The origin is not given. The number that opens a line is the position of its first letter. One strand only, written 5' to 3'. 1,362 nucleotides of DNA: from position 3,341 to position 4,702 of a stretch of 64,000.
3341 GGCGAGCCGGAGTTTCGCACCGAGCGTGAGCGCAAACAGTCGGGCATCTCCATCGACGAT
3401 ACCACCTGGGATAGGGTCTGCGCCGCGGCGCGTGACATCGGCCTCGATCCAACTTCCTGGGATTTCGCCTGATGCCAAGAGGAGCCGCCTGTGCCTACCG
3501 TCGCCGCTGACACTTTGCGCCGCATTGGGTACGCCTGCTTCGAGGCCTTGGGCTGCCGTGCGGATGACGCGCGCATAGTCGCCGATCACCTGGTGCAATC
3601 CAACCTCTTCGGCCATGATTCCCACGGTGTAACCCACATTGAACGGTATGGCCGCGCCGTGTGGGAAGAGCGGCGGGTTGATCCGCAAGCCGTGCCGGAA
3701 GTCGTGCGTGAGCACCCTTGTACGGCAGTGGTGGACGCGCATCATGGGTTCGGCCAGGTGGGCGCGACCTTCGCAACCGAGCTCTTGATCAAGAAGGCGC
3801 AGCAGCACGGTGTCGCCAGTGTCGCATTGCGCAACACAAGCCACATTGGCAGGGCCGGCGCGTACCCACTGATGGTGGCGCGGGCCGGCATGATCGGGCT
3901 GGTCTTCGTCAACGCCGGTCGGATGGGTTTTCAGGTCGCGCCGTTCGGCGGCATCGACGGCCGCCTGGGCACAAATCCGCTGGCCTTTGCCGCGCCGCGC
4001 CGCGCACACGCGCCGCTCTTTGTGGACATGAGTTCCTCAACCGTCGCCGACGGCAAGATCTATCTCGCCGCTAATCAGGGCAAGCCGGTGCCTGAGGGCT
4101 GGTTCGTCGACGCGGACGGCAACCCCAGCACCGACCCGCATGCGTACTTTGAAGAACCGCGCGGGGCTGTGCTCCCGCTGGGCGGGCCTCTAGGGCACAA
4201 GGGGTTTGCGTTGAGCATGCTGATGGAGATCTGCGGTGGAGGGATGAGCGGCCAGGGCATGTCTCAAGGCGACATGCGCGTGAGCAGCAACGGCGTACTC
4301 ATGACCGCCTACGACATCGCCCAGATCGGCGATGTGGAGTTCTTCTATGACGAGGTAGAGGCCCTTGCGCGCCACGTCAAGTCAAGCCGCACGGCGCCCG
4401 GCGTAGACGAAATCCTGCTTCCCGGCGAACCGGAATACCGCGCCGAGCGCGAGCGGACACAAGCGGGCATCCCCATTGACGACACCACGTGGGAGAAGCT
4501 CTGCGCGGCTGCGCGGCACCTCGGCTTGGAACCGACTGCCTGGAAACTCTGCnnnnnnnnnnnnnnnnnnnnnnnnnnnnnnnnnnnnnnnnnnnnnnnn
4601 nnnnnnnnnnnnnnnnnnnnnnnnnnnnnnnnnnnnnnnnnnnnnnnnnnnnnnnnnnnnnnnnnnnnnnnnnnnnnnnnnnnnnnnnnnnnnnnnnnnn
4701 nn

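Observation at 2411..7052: Four tandem Ldh_2-family oxidoreductase paralogs with nested A-B-B'-A' similarity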

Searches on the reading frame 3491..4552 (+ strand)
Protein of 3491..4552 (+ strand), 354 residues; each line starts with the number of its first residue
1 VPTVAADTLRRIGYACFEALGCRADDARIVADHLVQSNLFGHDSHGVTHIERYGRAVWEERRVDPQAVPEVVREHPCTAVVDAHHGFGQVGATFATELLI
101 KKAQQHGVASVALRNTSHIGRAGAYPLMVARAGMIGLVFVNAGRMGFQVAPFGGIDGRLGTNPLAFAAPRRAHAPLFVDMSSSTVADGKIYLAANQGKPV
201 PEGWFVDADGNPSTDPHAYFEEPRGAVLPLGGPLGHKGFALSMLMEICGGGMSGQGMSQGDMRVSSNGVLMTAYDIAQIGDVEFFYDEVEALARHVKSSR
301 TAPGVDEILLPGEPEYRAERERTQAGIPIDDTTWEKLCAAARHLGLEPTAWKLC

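Call 4: search_protein_families(library=pfam, proteins=[window:3491-4552:+])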
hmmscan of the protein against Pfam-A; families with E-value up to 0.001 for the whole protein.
window:3491-4552:+ (354 aa): 1 family
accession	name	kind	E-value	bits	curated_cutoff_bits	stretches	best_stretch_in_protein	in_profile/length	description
PF02615.19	Ldh_2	-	4.5e-110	368.3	38.8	1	5-337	2-332/333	Malate/L-lactate dehydrogenase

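Call 9: search_protein_families(library=ncbifam, proteins=[window:3491-4552:+], max_evalue=0.00001)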
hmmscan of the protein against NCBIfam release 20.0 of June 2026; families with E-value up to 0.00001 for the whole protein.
window:3491-4552:+ (354 aa): 5 families
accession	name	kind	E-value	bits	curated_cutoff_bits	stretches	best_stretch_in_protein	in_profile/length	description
NF007504.0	PRK10098.1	equivalog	1.4e-85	287.2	336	1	3-347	6-347/360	malate/lactate/ureidoglycolate dehydrogenase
NF040650.1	sulfolac_dhydr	equivalog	1.3e-59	202.2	500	1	16-346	15-335/339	L-sulfolactate dehydrogenase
NF011599.0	PRK15025.1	equivalog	1.5e-47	162.5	356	1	6-340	5-334/349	ureidoglycolate dehydrogenase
TIGR03175.1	AllD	equivalog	4.5e-46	157.6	496.2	1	5-343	4-337/349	ureidoglycolate dehydrogenase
NF009750.0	PRK13260.1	equivalog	8.3e-38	130.3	316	1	16-338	15-330/332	3-dehydro-L-gulonate 2-dehydrogenase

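Call 10: search_solved_structures(query=window:3491-4552:+, max_evalue=1e-10)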
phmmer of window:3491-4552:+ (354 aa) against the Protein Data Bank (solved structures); distinct sequences matched with E-value up to 1e-10: 13.
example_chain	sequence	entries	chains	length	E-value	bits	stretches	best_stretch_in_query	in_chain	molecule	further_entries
2g8y_A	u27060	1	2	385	1.3e-64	222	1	6-347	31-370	Malate/L-lactate dehydrogenases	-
1v9n_A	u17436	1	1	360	2.1e-56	194.9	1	17-347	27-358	Malate dehydrogenase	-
2x06_A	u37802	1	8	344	2.7e-48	168.3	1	18-347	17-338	L-SULFOLACTATE DEHYDROGENASE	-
1vbi_A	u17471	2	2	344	8.1e-47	163.4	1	8-342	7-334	Type 2 malate/lactate dehydrogenase | malate/L-lactate dehydrogenase family protein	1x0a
3i0p_A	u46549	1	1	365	7.8e-41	143.7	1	3-328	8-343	Malate dehydrogenase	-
1xrh_A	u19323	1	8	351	4.9e-38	134.5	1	19-341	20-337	Ureidoglycolate Dehydrogenase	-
4fjs_A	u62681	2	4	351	5.1e-38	134.5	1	19-341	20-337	Ureidoglycolate dehydrogenase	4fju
4h8a_A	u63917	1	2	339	6.7e-38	134.1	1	19-339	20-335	Ureidoglycolate dehydrogenase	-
1wtj_A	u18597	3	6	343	4.5e-34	121.5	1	9-341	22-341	ureidoglycolate dehydrogenase | delta1-piperideine-2-carboxylate reductase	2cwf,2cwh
1z2i_A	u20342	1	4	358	8.1e-32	114.1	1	6-348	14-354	malate dehydrogenase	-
3uoe_A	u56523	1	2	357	1.9e-30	109.5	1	8-336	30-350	Dehydrogenase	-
1s20_A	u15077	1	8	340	3.1e-24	89.1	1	21-343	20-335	Hypothetical oxidoreductase yiaK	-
1nxu_A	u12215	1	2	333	8.2e-24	87.7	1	21-340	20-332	Hypothetical oxidoreductase yiaK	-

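Call 12: find_homologous_proteins(query=window:3491-4552:+, max_evalue=1e-30)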
Query window:3491-4552:+ (354 aa): 5750 proteins with E <= 1e-30 among 8000 candidates; the best 120 are listed.
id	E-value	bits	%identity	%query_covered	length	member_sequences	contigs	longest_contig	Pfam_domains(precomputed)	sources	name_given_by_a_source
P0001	2.8e-220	749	91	100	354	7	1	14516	PF02615.20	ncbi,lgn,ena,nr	ncbi:MAG: Ldh family oxidoreductase [Chloroflexi bacterium]|nr:Ldh family oxidoreductase [Chloroflex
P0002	7.5e-211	718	88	100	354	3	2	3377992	PF02615.20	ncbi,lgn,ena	-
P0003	8.0e-206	701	85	100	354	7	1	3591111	PF02615.20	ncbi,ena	-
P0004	3.4e-204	696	85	100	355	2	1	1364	PF02615.20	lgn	-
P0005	6.2e-201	685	84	100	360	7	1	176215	PF02615.20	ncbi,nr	ncbi:MAG: Ldh family oxidoreductase [Chloroflexi bacterium]|nr:Ldh family oxidoreductase [Chloroflex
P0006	1.2e-200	684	84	100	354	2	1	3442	PF02615.20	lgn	-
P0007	1.8e-199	680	83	100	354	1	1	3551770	PF02615.20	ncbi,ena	-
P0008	1.8e-199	680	83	100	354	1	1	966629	PF02615.20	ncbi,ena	-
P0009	6.0e-199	679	83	100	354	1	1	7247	PF02615.20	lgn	-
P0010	3.0e-198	676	82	100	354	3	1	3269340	PF02615.20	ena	-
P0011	4.0e-196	669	81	100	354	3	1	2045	PF02615.20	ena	-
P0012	4.1e-195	666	81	100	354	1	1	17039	PF02615.20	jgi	jgi:uncharacterized oxidoreductase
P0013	4.6e-195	666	81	100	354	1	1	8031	PF02615.20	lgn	-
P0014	7.7e-195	665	81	100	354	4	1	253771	PF02615.20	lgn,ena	-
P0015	1.4e-193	661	81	100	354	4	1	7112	PF02615.20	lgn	-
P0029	6.2e-169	580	70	100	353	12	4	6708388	PF02615.20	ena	-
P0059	3.8e-139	482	60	99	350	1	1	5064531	PF02615.20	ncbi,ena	-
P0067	7.0e-138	478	59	99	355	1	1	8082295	PF02615.20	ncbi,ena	-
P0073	1.1e-136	474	58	99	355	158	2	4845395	PF02615.20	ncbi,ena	-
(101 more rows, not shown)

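Call 13: find_encoding_contigs(protein=P0007, flank=10000, max_places=3)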
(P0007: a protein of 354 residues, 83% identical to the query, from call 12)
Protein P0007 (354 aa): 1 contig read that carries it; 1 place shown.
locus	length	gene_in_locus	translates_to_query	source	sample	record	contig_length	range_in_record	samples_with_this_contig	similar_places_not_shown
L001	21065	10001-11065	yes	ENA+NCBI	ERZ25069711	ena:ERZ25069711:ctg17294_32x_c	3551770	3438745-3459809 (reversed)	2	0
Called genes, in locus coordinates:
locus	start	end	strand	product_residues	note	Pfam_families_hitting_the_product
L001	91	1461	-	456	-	PF01547:SBP_bac_1, PF13416:SBP_bac_8 (weak)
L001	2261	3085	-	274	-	PF23023:Anti-Pycsar_Apyc1, PF12706:Lactamase_B_2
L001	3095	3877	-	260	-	PF00994:MoCF_biosynth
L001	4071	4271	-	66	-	-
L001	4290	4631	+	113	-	-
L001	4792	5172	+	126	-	PF05656:DUF805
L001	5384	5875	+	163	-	-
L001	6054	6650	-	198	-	PF00753:Lactamase_B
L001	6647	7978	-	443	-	PF02416:TatA_B_E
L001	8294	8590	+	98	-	-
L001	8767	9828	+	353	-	PF02615:Ldh_2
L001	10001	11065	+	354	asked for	PF02615:Ldh_2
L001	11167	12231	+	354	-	PF02615:Ldh_2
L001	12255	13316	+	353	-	PF02615:Ldh_2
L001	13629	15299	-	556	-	PF05598:DUF772, PF01609:DDE_Tnp_1, PF13751:DDE_Tnp_1_6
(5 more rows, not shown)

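Call 14: find_encoding_contigs(protein=P0002, flank=10000, max_places=3)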
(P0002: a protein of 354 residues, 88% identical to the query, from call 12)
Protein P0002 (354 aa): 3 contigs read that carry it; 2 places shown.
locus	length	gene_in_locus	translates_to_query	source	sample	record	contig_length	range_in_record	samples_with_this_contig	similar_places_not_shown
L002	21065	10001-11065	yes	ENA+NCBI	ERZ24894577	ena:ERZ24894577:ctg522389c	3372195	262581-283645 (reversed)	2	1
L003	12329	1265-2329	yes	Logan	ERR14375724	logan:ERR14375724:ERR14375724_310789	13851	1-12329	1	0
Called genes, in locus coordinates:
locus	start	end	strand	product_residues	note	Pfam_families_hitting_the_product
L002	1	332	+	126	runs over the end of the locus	PF05942:PaREP1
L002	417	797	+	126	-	PF05942:PaREP1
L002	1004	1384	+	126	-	PF05942:PaREP1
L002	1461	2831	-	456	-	PF01547:SBP_bac_1 (weak)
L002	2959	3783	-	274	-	PF23023:Anti-Pycsar_Apyc1, PF12706:Lactamase_B_2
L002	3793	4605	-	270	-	PF00994:MoCF_biosynth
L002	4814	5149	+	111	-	-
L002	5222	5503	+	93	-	-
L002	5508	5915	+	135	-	PF03733:YccF (faint)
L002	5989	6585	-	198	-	PF00753:Lactamase_B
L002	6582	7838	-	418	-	PF02416:TatA_B_E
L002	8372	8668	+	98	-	-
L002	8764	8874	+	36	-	-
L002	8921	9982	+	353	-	PF02615:Ldh_2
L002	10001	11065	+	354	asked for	PF02615:Ldh_2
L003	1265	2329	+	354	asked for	PF02615:Ldh_2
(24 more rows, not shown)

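Call 15: find_encoding_contigs(protein=P0003, flank=10000, max_places=3)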
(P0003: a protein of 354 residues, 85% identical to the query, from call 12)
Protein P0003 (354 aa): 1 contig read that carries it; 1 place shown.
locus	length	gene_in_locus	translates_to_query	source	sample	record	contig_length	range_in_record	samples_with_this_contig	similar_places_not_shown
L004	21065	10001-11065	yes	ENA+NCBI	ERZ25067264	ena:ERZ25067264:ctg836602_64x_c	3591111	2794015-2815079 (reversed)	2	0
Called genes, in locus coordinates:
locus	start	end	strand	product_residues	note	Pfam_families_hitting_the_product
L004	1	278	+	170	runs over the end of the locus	PF10604:Polyketide_cyc2 (weak), PF08327:AHSA1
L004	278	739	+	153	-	PF09350:DJC28_CD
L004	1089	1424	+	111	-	PF05942:PaREP1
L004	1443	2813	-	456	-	PF01547:SBP_bac_1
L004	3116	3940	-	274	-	PF23023:Anti-Pycsar_Apyc1, PF12706:Lactamase_B_2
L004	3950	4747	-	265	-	PF00994:MoCF_biosynth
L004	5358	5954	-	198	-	PF00753:Lactamase_B, PF12706:Lactamase_B_2 (weak)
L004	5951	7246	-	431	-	PF02416:TatA_B_E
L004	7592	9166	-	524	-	PF05598:DUF772, PF01609:DDE_Tnp_1, PF13751:DDE_Tnp_1_6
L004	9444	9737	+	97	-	-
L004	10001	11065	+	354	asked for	PF02615:Ldh_2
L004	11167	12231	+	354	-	PF02615:Ldh_2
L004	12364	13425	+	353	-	PF02615:Ldh_2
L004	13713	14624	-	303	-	PF00248:Aldo_ket_red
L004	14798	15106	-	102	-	-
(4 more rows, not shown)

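Call 65: find_encoding_contigs(protein=P0073, flank=6000, max_places=2)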
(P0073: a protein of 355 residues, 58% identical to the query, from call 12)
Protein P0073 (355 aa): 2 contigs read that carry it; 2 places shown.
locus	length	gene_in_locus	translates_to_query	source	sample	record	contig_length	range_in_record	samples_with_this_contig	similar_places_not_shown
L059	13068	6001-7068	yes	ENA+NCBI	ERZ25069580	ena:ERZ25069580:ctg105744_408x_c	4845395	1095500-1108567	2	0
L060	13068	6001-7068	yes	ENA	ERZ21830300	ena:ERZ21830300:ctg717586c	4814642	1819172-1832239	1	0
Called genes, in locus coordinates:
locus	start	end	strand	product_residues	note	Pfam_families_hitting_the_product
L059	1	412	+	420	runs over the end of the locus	PF13360:PQQ_2 (weak), PF13570:Beta-prop_ACSF4 (faint), PF13360:PQQ_2 (weak)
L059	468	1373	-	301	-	PF01063:Aminotran_4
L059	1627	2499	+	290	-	PF01073:3Beta_HSD, PF01370:Epimerase, PF04321:RmlD_sub_bind (weak), PF13460:NAD_binding_10, PF16363:GDP_Man_Dehyd, PF07993:NAD_binding_4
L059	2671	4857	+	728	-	PF00982:Glyco_transf_20, PF02358:Trehalose_PPase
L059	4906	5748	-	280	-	PF01145:Band_7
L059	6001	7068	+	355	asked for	PF02615:Ldh_2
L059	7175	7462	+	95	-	PF01381:HTH_3, PF12844:HTH_19 (weak)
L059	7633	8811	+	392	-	PF00266:Aminotran_5, PF01212:Beta_elim_lyase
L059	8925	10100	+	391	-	PF03054:tRNA_Me_trans, PF20259:tRNA_Me_trans_M, PF20258:tRNA_Me_trans_C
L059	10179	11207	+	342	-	PF00850:Hist_deacetyl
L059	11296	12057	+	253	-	-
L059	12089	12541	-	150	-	PF00588:SpoU_methylase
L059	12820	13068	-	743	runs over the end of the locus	PF08450:SGL (faint), PF24684:Vgb_lyase (weak)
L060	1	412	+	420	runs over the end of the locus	PF13360:PQQ_2, PF13570:Beta-prop_ACSF4 (faint), PF13360:PQQ_2 (weak)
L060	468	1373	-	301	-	PF01063:Aminotran_4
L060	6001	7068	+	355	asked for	PF02615:Ldh_2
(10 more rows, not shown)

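Call 66: find_encoding_contigs(protein=P0059, flank=6000, max_places=2)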
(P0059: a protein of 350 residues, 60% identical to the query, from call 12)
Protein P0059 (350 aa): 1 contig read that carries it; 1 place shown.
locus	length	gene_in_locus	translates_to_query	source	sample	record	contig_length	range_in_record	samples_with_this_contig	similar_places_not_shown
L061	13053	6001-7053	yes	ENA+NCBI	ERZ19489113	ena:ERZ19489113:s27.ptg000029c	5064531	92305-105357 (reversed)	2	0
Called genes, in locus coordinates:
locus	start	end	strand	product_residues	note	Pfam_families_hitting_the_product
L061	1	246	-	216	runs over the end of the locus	-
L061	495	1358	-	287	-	PF18731:HEPN_Swt1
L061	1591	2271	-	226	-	PF04012:PspA_IM30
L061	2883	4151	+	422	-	PF01476:LysM (weak), PF23577:LysM_RLK (faint), PF01476:LysM, PF23473:LysM3_LYK4_5 (weak), PF07691:PA14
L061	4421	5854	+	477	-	PF02463:SMC_N, PF11398:DUF2813 (faint), PF13175:AAA_15, PF13476:AAA_23 (weak), PF13304:AAA_21, PF13175:AAA_15 (weak)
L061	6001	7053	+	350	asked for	PF02615:Ldh_2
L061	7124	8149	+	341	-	PF01208:URO-D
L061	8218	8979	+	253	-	PF02607:B12-binding_2, PF02310:B12-binding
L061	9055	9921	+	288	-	PF00809:Pterin_bind, PF03599:CdhD (weak)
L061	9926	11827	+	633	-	PF00111:Fer2, PF17650:RACo_linker, PF17651:Raco_middle, PF14574:RACo_C_ter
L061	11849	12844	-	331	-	PF00389:2-Hacid_dh, PF02826:2-Hacid_dh_C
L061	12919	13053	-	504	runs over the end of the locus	PF00732:GMC_oxred_N, PF05199:GMC_oxred_C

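Call 67: find_encoding_contigs(protein=P0067, flank=6000, max_places=2)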
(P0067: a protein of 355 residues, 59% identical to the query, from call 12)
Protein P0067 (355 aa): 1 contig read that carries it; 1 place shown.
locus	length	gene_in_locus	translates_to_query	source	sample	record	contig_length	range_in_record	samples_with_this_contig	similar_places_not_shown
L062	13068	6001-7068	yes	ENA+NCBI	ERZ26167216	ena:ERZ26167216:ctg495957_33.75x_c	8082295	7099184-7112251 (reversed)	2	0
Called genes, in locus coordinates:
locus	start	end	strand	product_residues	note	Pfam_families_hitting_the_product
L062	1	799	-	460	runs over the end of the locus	PF08668:HDOD, PF00072:Response_reg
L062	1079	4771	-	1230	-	PF13517:FG-GAP_3 (faint), PF13570:Beta-prop_ACSF4 (faint), PF14783:BBS2_Mid (faint), PF25292:Beta-prop_CGLA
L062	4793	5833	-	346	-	PF08240:ADH_N, PF16912:Glu_dehyd_C (weak), PF00107:ADH_zinc_N, PF13602:ADH_zinc_N_2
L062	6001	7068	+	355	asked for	PF02615:Ldh_2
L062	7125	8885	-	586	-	-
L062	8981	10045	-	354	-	PF01408:GFO_IDH_MocA, PF02894:GFO_IDH_MocA_C, PF22725:GFO_IDH_MocA_C3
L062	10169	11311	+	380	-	PF01321:Creatinase_N, PF00557:Peptidase_M24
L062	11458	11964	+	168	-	PF01527:HTH_Tnp_1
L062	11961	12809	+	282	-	PF13276:HTH_21, PF00665:rve, PF13683:rve_3, PF13333:rve_2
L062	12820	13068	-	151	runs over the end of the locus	PF01656:CbiA, PF06564:CBP_BcsQ, PF09140:MipZ (weak), PF10609:ParA (faint), PF13614:AAA_31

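Call 74: find_encoding_contigs(protein=P0029, flank=8000, max_places=4)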
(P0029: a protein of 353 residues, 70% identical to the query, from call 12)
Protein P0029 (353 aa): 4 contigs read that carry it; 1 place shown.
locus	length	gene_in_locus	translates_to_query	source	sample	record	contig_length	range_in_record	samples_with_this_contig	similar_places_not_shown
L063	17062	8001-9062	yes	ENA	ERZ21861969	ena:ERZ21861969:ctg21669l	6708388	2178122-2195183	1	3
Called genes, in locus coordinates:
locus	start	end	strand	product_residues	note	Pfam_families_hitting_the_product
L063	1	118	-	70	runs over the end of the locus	PF01769:MgtE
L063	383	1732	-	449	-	-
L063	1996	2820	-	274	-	PF23023:Anti-Pycsar_Apyc1, PF12706:Lactamase_B_2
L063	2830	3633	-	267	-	PF00994:MoCF_biosynth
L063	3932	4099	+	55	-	-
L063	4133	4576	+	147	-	-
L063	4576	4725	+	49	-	-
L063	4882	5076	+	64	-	PF10805:DUF2730 (faint)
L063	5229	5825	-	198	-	PF00753:Lactamase_B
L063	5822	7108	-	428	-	PF02416:TatA_B_E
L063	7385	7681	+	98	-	-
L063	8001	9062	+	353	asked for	PF02615:Ldh_2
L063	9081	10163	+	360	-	PF02615:Ldh_2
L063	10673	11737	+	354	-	PF02615:Ldh_2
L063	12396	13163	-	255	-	PF04909:Amidohydro_2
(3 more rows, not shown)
